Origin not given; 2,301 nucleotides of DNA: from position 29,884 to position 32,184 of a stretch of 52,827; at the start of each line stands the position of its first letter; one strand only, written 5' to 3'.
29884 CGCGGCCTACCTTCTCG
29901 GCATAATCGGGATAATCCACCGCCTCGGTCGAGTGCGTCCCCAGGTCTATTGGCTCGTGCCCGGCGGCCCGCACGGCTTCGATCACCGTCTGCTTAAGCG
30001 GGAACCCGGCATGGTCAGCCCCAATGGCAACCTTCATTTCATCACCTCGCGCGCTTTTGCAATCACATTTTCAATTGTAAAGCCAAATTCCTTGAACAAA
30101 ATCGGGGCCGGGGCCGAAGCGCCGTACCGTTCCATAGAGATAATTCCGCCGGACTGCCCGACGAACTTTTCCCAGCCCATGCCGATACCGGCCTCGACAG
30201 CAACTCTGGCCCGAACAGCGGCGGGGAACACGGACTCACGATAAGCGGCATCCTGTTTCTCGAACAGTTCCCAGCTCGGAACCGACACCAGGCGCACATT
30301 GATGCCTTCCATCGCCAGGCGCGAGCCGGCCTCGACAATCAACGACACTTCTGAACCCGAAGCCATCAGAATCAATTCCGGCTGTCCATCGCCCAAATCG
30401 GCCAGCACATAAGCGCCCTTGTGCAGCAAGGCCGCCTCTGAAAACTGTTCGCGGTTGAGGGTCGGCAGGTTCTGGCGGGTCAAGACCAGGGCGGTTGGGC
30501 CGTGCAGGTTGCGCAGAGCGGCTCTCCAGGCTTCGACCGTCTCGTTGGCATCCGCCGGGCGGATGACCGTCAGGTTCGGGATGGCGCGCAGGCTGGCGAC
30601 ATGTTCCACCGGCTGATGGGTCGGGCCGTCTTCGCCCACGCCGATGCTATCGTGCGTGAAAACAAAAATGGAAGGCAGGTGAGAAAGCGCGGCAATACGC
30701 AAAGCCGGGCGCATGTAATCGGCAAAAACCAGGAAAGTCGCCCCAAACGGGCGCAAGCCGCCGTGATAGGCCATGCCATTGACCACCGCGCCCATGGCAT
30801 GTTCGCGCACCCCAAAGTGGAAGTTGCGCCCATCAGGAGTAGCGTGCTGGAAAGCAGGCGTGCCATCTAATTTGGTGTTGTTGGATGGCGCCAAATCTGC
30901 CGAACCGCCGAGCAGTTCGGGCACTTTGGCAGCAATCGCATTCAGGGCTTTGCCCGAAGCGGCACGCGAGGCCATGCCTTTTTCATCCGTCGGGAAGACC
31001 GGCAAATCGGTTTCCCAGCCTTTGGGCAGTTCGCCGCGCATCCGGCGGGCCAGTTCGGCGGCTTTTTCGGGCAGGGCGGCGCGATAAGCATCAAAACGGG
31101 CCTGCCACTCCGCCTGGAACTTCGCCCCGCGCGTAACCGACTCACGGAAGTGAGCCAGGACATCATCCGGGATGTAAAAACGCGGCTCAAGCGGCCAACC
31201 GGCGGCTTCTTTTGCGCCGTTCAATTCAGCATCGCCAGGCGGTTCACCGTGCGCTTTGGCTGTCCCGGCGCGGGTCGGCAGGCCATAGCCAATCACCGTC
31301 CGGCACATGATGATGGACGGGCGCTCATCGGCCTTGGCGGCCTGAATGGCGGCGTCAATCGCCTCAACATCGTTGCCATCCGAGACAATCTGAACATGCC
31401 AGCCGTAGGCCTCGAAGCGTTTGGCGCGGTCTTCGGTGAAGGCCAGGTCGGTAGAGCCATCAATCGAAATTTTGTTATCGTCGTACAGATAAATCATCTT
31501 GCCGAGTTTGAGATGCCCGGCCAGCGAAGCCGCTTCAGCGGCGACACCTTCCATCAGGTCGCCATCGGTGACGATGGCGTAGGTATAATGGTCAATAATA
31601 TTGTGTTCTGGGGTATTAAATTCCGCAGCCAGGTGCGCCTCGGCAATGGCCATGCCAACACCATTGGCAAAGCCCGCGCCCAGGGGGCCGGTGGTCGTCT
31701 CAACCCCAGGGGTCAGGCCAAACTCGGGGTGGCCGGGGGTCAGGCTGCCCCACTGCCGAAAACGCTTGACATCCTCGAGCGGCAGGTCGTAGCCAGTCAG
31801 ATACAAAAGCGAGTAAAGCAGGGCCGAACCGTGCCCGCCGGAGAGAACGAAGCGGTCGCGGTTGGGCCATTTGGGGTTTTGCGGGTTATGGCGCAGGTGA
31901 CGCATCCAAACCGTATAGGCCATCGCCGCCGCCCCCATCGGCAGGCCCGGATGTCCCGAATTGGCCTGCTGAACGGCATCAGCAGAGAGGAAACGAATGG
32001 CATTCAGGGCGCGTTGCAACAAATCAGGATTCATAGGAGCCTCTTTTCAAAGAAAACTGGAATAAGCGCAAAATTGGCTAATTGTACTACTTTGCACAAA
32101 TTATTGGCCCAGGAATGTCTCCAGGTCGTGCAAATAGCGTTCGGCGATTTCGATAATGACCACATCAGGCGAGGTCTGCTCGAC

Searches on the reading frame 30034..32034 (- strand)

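Call 17: search_protein_families(library=pfam, proteins=[window:30034-32034:-], max_evalue=0.001)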
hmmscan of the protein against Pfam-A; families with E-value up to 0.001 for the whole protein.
window:30034-32034:- (666 aa): 4 families
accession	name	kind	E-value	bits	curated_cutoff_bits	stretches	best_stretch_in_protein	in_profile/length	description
PF00456.26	Transketolase_N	-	1.7e-147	491.2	22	1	7-337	3-334/334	Transketolase, thiamine diphosphate binding domain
PF02779.29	Transket_pyr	-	4.2e-59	199.5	27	1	353-524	2-173/174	Transketolase, pyrimidine binding domain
PF22613.1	Transketolase_C_1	-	7.4e-40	136.1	27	1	540-653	1-113/113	Transketolase-like TK C-terminal domain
PF02780.25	Transketolase_C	-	2.9e-09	37.3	25.9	1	551-657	9-124/124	Transketolase, C-terminal domain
